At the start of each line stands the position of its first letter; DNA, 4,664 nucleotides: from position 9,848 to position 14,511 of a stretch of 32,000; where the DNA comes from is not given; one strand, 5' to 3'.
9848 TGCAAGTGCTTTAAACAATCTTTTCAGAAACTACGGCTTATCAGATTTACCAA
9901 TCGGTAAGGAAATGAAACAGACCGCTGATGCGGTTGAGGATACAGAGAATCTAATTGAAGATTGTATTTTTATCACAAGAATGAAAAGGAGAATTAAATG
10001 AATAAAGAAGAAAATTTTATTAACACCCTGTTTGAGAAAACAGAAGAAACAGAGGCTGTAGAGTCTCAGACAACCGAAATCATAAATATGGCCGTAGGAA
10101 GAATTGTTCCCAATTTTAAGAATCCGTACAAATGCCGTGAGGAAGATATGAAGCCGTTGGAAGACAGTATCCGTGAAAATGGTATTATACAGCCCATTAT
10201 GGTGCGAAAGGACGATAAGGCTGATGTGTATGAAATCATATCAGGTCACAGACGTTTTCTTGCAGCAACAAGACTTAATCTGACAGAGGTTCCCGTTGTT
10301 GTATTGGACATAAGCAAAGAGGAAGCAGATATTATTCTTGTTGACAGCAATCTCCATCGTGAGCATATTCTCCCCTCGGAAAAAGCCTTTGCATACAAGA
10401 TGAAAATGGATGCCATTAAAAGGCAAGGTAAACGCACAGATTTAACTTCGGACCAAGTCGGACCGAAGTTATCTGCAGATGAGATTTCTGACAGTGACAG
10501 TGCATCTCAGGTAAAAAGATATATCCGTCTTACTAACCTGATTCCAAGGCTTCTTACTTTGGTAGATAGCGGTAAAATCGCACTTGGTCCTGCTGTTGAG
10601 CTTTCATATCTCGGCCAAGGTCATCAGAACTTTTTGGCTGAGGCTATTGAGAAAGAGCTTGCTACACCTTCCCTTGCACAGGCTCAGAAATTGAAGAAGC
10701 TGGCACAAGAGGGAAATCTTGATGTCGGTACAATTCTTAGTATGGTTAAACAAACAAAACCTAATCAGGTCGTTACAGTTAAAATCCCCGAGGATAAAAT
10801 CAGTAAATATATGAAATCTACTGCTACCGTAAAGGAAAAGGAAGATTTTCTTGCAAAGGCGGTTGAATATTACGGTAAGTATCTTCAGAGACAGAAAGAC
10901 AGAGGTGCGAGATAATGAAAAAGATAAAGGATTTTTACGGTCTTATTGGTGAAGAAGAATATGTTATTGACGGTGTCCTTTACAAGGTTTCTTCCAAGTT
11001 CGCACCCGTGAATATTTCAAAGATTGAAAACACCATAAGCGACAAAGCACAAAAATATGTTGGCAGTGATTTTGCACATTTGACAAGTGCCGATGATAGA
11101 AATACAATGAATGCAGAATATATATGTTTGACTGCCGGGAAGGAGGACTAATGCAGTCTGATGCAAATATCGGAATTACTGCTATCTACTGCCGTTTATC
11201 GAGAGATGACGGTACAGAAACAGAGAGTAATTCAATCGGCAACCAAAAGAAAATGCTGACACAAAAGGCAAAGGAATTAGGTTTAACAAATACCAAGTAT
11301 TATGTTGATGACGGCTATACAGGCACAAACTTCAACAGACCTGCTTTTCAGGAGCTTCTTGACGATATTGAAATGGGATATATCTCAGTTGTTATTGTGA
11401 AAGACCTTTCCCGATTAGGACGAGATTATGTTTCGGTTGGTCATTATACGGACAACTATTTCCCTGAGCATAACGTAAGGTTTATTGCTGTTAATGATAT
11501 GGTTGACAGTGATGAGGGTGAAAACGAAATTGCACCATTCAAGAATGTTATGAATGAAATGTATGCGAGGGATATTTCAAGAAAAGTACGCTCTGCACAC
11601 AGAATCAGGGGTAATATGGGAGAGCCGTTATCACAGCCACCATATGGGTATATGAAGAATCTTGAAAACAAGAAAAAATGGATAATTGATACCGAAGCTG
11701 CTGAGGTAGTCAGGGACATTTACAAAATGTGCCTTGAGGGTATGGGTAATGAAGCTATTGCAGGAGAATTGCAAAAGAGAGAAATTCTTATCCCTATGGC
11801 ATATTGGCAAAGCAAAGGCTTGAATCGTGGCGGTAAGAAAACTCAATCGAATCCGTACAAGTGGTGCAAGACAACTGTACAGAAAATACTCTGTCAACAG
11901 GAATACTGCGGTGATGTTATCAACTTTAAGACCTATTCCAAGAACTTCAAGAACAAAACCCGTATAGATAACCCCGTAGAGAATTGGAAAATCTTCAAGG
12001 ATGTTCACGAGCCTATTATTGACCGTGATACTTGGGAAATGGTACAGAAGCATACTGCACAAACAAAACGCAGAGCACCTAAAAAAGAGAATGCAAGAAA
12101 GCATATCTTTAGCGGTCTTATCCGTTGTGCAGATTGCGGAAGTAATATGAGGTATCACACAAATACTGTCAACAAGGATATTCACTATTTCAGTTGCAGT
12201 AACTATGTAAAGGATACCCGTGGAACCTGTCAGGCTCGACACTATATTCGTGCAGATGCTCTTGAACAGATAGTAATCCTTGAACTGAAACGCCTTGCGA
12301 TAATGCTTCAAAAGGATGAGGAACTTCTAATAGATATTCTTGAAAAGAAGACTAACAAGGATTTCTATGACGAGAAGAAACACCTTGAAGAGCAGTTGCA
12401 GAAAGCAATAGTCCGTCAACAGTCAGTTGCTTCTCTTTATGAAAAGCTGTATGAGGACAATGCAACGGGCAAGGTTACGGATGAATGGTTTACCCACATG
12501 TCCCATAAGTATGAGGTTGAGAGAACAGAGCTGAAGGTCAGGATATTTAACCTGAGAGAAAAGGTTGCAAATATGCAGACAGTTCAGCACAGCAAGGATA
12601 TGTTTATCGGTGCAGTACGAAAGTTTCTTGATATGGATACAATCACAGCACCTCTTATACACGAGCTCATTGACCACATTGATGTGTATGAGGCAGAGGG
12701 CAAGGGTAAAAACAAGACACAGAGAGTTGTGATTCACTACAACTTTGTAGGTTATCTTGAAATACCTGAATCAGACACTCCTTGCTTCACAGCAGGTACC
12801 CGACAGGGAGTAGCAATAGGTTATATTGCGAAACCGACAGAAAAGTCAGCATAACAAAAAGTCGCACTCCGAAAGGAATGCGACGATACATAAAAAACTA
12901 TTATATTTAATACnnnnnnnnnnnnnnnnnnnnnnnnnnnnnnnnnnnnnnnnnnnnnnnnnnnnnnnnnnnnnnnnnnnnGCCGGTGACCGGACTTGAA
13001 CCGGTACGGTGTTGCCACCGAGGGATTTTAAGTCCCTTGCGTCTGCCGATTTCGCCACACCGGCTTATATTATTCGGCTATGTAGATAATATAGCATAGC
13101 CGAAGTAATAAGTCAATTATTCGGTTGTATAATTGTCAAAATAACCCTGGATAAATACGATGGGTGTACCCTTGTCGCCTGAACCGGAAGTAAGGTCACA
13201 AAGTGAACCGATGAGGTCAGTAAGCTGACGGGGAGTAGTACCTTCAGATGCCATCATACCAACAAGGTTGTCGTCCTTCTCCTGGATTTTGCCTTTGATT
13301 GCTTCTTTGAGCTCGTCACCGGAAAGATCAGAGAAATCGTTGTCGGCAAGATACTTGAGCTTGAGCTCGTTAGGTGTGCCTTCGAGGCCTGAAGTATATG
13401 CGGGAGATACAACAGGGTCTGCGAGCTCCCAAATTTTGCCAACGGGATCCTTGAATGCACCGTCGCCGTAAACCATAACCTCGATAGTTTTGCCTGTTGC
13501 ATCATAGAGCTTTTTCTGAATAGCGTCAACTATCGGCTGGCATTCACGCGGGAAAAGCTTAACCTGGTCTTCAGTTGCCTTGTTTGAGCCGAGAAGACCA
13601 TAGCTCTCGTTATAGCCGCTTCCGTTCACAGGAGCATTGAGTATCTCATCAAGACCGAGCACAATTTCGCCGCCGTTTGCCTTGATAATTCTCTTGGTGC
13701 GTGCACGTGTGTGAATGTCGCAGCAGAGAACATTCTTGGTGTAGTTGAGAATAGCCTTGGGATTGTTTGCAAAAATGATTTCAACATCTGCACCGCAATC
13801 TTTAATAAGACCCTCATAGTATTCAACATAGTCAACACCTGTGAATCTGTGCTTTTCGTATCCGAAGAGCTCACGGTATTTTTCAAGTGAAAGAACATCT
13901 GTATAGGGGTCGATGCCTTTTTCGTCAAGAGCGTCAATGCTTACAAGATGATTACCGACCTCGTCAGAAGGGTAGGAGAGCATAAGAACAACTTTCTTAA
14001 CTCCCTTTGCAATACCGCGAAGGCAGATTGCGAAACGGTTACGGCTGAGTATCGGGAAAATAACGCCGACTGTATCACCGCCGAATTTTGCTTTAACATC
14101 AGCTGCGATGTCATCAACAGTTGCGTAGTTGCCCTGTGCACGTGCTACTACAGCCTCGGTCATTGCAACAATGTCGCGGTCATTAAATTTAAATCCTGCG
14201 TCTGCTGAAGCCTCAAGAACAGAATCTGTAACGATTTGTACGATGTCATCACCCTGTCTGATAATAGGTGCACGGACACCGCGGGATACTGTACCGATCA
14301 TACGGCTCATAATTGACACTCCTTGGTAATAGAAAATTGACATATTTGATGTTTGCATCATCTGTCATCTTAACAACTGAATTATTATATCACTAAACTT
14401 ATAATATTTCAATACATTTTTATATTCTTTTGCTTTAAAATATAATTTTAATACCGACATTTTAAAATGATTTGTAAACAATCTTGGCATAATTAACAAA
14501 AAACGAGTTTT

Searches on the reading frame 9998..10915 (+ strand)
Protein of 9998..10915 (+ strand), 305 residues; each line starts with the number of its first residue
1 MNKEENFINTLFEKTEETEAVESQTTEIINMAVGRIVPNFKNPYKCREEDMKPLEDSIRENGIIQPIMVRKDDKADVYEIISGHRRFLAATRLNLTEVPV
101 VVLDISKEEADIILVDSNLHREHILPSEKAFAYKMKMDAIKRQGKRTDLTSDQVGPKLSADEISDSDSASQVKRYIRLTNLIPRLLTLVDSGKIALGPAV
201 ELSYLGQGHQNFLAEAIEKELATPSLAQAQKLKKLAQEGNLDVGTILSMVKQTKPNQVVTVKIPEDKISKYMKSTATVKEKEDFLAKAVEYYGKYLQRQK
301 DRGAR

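Call 37: search_protein_families(library=pfam, proteins=[window:9998-10915:+], max_evalue=0.001)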
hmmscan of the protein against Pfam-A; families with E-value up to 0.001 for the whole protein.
window:9998-10915:+ (305 aa): 1 family
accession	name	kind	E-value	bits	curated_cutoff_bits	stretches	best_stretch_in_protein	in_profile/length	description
PF02195.25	ParB_N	-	7.1e-18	64.9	26.3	1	28-111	3-86/95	ParB N-terminal domain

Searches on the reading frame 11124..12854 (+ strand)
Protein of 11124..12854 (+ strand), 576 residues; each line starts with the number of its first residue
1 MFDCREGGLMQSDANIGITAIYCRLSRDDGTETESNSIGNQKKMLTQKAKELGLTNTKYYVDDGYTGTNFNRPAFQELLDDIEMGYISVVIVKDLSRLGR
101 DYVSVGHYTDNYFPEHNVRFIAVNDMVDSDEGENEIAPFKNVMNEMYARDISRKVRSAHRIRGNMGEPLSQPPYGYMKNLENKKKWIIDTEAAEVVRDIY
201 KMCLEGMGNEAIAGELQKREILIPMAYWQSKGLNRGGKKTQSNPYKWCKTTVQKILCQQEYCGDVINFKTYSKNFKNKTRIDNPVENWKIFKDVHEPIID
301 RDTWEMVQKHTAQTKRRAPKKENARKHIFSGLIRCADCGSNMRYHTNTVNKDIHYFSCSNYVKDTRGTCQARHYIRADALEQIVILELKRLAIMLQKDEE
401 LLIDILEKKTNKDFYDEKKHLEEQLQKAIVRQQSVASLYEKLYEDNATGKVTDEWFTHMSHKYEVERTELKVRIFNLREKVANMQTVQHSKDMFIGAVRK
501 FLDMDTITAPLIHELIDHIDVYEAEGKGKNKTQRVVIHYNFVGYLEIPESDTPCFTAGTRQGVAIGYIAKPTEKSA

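Call 37: search_protein_families(library=pfam, proteins=[window:11124-12854:+], max_evalue=0.001)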
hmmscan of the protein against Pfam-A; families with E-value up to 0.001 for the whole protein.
window:11124-12854:+ (576 aa): 4 families
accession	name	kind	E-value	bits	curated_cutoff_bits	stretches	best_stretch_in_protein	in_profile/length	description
PF00239.26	Resolvase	-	5.8e-22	78.8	23.3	1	20-160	2-137/145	Resolvase, N terminal domain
PF07508.19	Recombinase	-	1.4e-19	70.6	21.1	1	191-311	2-99/102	Recombinase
PF14287.11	DUF4368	-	3.7e-18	66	25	1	481-546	2-67/67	Domain of unknown function (DUF4368)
PF13408.12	Zn_ribbon_recom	-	1.2e-16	61.2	25.3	1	328-388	1-57/58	Recombinase zinc beta ribbon domain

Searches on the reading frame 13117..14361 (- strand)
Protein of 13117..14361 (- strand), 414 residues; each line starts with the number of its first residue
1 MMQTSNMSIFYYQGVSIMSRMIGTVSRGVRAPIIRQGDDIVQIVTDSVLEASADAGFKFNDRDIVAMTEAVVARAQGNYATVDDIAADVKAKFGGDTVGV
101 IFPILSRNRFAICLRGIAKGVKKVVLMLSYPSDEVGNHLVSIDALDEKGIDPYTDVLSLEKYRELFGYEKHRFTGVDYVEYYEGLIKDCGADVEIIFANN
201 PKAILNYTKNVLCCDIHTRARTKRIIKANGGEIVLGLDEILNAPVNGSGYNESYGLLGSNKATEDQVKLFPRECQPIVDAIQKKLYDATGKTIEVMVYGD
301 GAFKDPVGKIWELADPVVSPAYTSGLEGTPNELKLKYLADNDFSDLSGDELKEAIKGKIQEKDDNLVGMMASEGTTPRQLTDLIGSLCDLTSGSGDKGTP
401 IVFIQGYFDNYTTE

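Call 37: search_protein_families(library=pfam, proteins=[window:13117-14361:-], max_evalue=0.001)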
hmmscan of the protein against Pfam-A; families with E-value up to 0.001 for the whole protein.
window:13117-14361:- (414 aa): 1 family
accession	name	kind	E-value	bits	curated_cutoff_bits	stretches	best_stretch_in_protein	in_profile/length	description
PF01996.21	F420_ligase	-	1.3e-57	195.3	25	1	28-406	1-218/218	F420-0:Gamma-glutamyl ligase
